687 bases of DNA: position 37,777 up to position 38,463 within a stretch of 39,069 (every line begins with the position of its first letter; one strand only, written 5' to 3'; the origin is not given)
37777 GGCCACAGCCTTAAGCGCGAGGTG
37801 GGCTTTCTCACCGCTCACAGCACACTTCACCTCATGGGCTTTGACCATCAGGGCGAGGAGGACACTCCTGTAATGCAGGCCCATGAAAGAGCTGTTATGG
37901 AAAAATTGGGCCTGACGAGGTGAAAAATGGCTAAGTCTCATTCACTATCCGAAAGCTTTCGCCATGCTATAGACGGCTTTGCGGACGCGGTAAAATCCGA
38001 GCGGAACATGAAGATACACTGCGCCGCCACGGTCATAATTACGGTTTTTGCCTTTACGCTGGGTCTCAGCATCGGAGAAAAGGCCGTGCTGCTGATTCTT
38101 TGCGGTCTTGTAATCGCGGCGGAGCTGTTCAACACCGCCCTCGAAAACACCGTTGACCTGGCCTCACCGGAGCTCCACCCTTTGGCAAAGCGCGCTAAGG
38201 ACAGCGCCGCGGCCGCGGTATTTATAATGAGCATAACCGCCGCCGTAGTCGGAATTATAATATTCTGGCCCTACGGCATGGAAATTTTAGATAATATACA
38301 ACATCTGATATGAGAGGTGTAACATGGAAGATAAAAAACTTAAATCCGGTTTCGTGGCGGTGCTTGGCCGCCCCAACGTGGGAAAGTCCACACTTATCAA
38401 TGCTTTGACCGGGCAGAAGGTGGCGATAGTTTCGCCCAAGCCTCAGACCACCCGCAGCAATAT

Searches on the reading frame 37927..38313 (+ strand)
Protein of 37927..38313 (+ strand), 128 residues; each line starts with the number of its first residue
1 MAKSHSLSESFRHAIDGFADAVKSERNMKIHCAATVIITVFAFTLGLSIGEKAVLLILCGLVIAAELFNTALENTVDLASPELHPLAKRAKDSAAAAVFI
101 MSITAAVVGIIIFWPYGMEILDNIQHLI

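Call 100: search_protein_families(library=pfam, proteins=[window:37927-38313:+], max_evalue=0.05)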
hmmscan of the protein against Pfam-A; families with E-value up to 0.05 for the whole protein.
window:37927-38313:+ (128 aa): 2 families
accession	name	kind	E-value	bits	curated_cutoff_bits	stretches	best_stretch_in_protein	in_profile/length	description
PF01219.24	DAGK_prokar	-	8.6e-35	119.1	22.3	1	12-113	1-102/102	Prokaryotic diacylglycerol kinase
PF20990.2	DUF2207_C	-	0.011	15.9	33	1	3-116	99-186/247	Predicted membrane protein (DUF2207) C-terminal domain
